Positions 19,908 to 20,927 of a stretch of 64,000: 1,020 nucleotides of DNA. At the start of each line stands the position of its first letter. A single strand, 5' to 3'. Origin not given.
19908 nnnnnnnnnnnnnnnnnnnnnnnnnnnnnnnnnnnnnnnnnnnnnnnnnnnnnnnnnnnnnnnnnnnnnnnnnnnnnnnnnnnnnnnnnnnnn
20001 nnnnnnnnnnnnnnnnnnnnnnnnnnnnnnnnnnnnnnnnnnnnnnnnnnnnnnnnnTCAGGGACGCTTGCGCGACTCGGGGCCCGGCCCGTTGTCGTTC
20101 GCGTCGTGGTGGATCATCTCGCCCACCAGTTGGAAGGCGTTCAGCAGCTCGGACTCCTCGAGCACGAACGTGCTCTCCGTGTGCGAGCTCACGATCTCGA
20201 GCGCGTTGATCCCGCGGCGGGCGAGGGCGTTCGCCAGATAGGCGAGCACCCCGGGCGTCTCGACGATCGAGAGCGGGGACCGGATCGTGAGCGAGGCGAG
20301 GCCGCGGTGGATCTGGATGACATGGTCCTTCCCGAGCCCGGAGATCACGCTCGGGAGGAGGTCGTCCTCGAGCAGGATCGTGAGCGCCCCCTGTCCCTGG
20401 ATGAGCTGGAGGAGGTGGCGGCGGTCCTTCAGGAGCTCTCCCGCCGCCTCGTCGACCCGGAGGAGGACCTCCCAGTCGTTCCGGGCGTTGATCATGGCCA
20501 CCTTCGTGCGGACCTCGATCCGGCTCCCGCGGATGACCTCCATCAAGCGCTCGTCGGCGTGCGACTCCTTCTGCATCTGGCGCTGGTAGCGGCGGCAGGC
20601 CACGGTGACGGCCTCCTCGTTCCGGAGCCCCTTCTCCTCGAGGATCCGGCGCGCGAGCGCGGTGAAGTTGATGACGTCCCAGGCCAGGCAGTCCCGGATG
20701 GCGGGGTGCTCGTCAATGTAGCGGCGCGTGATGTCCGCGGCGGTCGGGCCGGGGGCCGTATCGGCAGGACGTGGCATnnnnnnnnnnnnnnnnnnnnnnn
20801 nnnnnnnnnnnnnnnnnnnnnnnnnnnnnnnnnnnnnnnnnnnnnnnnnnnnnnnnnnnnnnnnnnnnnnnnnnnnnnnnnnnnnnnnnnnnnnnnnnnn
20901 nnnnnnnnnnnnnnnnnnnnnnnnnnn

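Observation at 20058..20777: ACT-domain protein heading the arg operon: candidate ArgR-independent archaeal arginine sensor/regulator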

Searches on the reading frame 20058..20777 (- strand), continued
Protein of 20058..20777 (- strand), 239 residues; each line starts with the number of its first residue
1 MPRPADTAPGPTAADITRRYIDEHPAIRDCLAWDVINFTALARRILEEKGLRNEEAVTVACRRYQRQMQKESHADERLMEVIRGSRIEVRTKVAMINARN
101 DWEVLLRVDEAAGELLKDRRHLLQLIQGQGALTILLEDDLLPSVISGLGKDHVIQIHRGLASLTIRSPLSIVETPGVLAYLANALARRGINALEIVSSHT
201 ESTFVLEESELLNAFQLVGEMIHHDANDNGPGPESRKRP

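Call 79: search_protein_families(library=pfam, alignment_id=A1, max_evalue=0.1)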
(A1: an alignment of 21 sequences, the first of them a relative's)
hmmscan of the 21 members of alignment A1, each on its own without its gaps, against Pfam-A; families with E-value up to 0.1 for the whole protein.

A. member 1, P0001 (239 aa): 4 families
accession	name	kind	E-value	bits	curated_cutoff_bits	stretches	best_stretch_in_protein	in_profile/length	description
PF24367.1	DUF7523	-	4.5e-09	37.2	27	1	13-111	2-93/158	Family of unknown function (DUF7523)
PF13840.12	ACT_7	-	1.6e-06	28.3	27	1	156-210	2-55/65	ACT domain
PF22468.2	ACT_9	-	0.0019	18.3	27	1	172-217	9-56/61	ACT domain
PF01842.31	ACT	-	0.072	13.3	27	0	174-201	10-37/66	ACT domain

B. families by the number of members that match (of 21 scanned): 6 families
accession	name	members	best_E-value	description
PF24367.1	DUF7523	21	1.2e-11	Family of unknown function (DUF7523)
PF13840.12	ACT_7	21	2.2e-09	ACT domain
PF22468.2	ACT_9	15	1.1e-07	ACT domain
PF07704.17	PSK_trans_fac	8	0.00027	Rv0623-like transcription factor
PF01842.31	ACT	5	0.00094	ACT domain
PF10356.15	RRG7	1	0.081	Required for respiratory growth protein 7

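Call 80: search_protein_families(library=pfam, proteins=[P0015, P0018, P0032, P0057, P0064, P0074, P0081, P0082, P0100, P0111], max_evalue=0.1)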
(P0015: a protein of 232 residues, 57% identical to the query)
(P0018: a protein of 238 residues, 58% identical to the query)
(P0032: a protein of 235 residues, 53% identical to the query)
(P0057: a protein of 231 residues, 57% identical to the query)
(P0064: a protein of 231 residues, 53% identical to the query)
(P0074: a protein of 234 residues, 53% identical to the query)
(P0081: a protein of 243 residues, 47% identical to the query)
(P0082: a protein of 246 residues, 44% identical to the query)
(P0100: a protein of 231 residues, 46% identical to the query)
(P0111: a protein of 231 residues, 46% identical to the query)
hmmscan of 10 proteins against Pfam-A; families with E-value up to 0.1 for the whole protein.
P0015 (232 aa): 2 families
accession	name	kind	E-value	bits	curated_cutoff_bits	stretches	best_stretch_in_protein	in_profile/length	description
PF24367.1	DUF7523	-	4.6e-07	30.7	27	1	11-86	2-73/158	Family of unknown function (DUF7523)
PF13840.12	ACT_7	-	5.4e-06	26.6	27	1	158-217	6-64/65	ACT domain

P0018 (238 aa): 4 families
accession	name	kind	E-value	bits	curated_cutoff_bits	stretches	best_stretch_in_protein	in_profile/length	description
PF24367.1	DUF7523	-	1.3e-07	32.5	27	1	18-83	2-64/158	Family of unknown function (DUF7523)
PF13840.12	ACT_7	-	5.7e-06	26.5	27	1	164-224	5-64/65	ACT domain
PF22468.2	ACT_9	-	0.037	14.2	27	0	176-223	8-57/61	ACT domain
PF07704.17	PSK_trans_fac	-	0.051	14.9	28.3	1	45-92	12-61/82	Rv0623-like transcription factor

P0032 (235 aa): 3 families
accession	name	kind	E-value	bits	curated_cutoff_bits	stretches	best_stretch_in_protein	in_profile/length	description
PF13840.12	ACT_7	-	3e-07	30.6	27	1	156-216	4-63/65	ACT domain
PF24367.1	DUF7523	-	2.4e-05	25.1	27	1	11-115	2-96/158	Family of unknown function (DUF7523)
PF22468.2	ACT_9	-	0.015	15.4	27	1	169-216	8-57/61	ACT domain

P0057 (231 aa): 4 families
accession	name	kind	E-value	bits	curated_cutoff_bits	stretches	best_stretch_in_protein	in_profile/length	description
PF13840.12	ACT_7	-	1.1e-08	35.3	27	1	155-218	3-65/65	ACT domain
PF24367.1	DUF7523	-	8e-08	33.2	27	1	11-75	2-63/158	Family of unknown function (DUF7523)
PF22468.2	ACT_9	-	0.014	15.6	27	1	169-218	8-59/61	ACT domain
PF07704.17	PSK_trans_fac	-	0.065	14.6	28.3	0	38-84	12-60/82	Rv0623-like transcription factor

P0064 (231 aa): 2 families
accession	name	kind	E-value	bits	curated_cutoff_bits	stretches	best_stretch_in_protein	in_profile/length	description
PF24367.1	DUF7523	-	2.5e-07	31.6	27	1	11-77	2-65/158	Family of unknown function (DUF7523)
PF13840.12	ACT_7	-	1.2e-05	25.5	27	1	157-218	5-65/65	ACT domain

P0074 (234 aa): 4 families
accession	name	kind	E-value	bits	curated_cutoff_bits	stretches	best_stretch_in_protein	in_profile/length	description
PF13840.12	ACT_7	-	2e-06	28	27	1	157-217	5-64/65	ACT domain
PF24367.1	DUF7523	-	3.8e-06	27.7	27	1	11-84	2-71/158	Family of unknown function (DUF7523)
PF22468.2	ACT_9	-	0.058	13.6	27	0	169-216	8-57/61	ACT domain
PF07704.17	PSK_trans_fac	-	0.092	14.1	28.3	0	38-85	12-61/82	Rv0623-like transcription factor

P0081 (243 aa): 2 families
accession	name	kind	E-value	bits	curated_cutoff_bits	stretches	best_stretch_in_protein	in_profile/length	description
PF24367.1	DUF7523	-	2e-06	28.6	27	1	10-111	1-92/158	Family of unknown function (DUF7523)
PF13840.12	ACT_7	-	2.6e-05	24.4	27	1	156-205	2-51/65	ACT domain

P0082 (246 aa): 3 families
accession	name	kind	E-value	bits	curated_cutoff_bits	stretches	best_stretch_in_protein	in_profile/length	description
PF24367.1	DUF7523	-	1.2e-09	39.1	27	1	10-86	1-73/158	Family of unknown function (DUF7523)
PF07704.17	PSK_trans_fac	-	0.0086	17.4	28.3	1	39-85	13-61/82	Rv0623-like transcription factor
PF13840.12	ACT_7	-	0.015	15.5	27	1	156-206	2-52/65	ACT domain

P0100 (231 aa): 4 families
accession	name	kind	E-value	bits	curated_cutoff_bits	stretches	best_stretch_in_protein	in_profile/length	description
PF24367.1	DUF7523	-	8.1e-11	42.9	27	1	10-118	1-98/158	Family of unknown function (DUF7523)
PF13840.12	ACT_7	-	0.00043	20.5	27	1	157-219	3-64/65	ACT domain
PF22468.2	ACT_9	-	0.031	14.5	27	1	172-219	9-58/61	ACT domain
PF07704.17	PSK_trans_fac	-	0.033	15.5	28.3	1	38-89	12-62/82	Rv0623-like transcription factor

P0111 (231 aa): 4 families
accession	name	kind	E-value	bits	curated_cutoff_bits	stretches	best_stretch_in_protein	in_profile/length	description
PF24367.1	DUF7523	-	1.2e-11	45.6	27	1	10-80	1-68/158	Family of unknown function (DUF7523)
PF13840.12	ACT_7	-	0.00014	22.1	27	1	157-219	3-64/65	ACT domain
PF07704.17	PSK_trans_fac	-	0.00027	22.2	28.3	1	38-89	12-62/82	Rv0623-like transcription factor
PF22468.2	ACT_9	-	0.035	14.3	27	1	172-219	9-58/61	ACT domain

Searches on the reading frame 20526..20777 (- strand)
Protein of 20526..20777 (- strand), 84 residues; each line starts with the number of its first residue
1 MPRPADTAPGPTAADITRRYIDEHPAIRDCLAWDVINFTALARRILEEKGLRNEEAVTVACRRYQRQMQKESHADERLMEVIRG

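Call 38: predict_structure(alignment_id=A2)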
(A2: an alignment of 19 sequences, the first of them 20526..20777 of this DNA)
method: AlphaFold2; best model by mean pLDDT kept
length: 84 residues; sequences in the alignment: 19
mean_pLDDT: 81.2   pTM: 0.61
mean pLDDT of the five models: 81.2, 80.8, 80.3, 75.6, 73.0
residues with pLDDT >= 90: 17; 70-90: 50; 50-70: 14; < 50: 3
segments of 3 or more residues with pLDDT < 50: none
pLDDT, mean of each block of 10 residues (from residue 1): 54 87 89 87 89 89 87 70 75
secondary structure, 60 per line:
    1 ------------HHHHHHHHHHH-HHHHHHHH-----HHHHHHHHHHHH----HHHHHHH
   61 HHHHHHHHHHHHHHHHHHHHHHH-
elements in order: H13-23 H25-32 H38-49 H54-83

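Call 41: fold_search(model_id=the predicted structure, library=pdb)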
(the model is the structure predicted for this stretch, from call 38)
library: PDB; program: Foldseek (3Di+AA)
matches with E <= 10: 20; with E <= 0.001: 0
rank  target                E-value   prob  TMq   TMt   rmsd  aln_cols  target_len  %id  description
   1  3tjm                  1.8e+00  0.25  0.38  0.14   8.8        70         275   13  Crystal Structure of the Human Fatty Acid Synthase Thioesterase Domain with an Activate Site-Specific Polyunsaturated Fa (released 2011-09-28)
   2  9i5m_B                3.8e+00  0.13  0.29  0.12   9.3        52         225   19  Structure of cyclodipeptide synthase from Nocardia brasiliensis (Nbra-CDPS) (released 2026-02-18)
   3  9i5m_A                4.1e+00  0.13  0.29  0.12   9.2        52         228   19  Structure of cyclodipeptide synthase from Nocardia brasiliensis (Nbra-CDPS) (released 2026-02-18)
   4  3b0b_A                4.3e+00  0.11  0.33  0.29  10.0        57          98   16  Crystal structure of the chicken CENP-S/CENP-X complex (released 2012-03-07)
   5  9iam_B                5.5e+00  0.09  0.28  0.11   9.4        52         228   19  Structure of cyclodipeptide synthase from Nocardia brasiliensis (Nbra-CDPS) in complex with alanylated RNA microhelice (released 2026-03-11)
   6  9a6e_A                5.8e+00  0.28  0.54  0.11   3.6        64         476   12  Integrative model of GATB-SUCD by crosslinking MS and deep learning (released 2024-09-18)
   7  9iaj_L                5.8e+00  0.10  0.29  0.12   9.3        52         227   19  Structure of cyclodipeptide synthase from Nocardia brasiliensis (Nbra-CDPS) in complex with RNA microhelices mimicking (released 2026-03-04)
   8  8flj_E                6.6e+00  0.25  0.42  0.38   1.3        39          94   18  Cas1-Cas2/3 integrase and IHF bound to CRISPR leader, repeat and foreign DNA (released 2023-09-06)
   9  4z49_A                7.0e+00  0.13  0.42  0.16   4.5        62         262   13  Homo Sapiens Fatty Acid Synthetase, Thioesterase Domain at 1.7 Angstroms Resolution (released 2016-03-16)
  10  7mhd                  7.4e+00  0.09  0.38  0.14  10.1        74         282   12  Thioesterase Domain of Human Fatty Acid Synthase (FASN-TE) binding a competitive inhibitor SBP-7635 (released 2022-04-20)
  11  9iam_A                7.4e+00  0.08  0.28  0.11   9.4        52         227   19  Structure of cyclodipeptide synthase from Nocardia brasiliensis (Nbra-CDPS) in complex with alanylated RNA microhelice (released 2026-03-11)
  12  4drb_B                7.8e+00  0.08  0.33  0.29  10.1        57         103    7  The crystal structure of FANCM bound MHF complex (released 2012-05-16)
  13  8qhu_SV               8.8e+00  0.09  0.38  0.31   4.5        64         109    9  CRYO-EM STRUCTURE OF LEISHMANIA MAJOR 80S RIBOSOME : LM32Cs1C1 snoRNA overexpression (released 2025-02-12)
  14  6h8y                  8.8e+00  0.08  0.40  0.18   7.3        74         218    9  T16A variant of beta-phosphoglucomutase from Lactococcus lactis in an open conformer complexed with aluminium tetrafluor (released 2020-08-26)
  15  5of9_B                8.8e+00  0.07  0.35  0.07  14.1        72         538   10  Crystal structure of human MORC2 (residues 1-603) (released 2018-02-14)
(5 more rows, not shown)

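Call 81: fold_search(model_id=the predicted structure, library=viral)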
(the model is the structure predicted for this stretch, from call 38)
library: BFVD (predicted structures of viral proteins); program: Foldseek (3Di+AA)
matches with E <= 10: 110; with E <= 0.001: 0
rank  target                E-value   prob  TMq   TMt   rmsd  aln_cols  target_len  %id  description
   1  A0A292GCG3            1.1e+00  0.66  0.44  0.33   4.1        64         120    9  (no name in the UniProt tables at hand)
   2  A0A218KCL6            1.3e+00  0.18  0.35  0.28  12.0       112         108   15  (no name in the UniProt tables at hand)
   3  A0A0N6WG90            1.4e+00  0.38  0.44  0.26  14.7        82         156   16  Proximal tail sheath stabilization protein [Salmonella phage 38]
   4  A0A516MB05            1.9e+00  0.51  0.55  0.44   3.9        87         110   17  (no name in the UniProt tables at hand)
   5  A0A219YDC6            1.9e+00  0.35  0.46  0.35   5.3        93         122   18  Uncharacterized protein [Aeromonas phage 65.2]
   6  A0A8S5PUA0            2.4e+00  0.18  0.32  0.21   5.8        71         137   14  Helix-turn-helix XRE-family like protein [Siphoviridae sp. ctGuJ10]
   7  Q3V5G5                2.5e+00  0.38  0.47  0.48  10.1        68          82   15  Gp30 [Corynebacterium phage BFK20]
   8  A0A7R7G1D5            2.5e+00  0.23  0.37  0.48   3.4        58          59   14  (no name in the UniProt tables at hand)
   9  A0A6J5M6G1            2.6e+00  0.14  0.32  0.20   6.7        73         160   14  Uncharacterized protein [uncultured Caudovirales phage]
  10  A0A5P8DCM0            2.8e+00  0.15  0.36  0.14   9.8        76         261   18  (no name in the UniProt tables at hand)
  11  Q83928                2.8e+00  0.06  0.20  0.06  10.4        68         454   12  Capsid protein [Oat chlorotic stunt virus (isolate United Kingdom)]
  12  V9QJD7                3.0e+00  0.21  0.41  0.48   6.8        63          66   19  (no name in the UniProt tables at hand)
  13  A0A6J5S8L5            3.2e+00  0.41  0.47  0.62   2.1        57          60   18  Uncharacterized protein [uncultured Caudovirales phage]
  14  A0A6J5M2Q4            3.4e+00  0.35  0.43  0.35   2.7        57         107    9  Uncharacterized protein [uncultured Caudovirales phage]
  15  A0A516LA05            3.4e+00  0.15  0.38  0.49   3.9        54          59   26  (no name in the UniProt tables at hand)
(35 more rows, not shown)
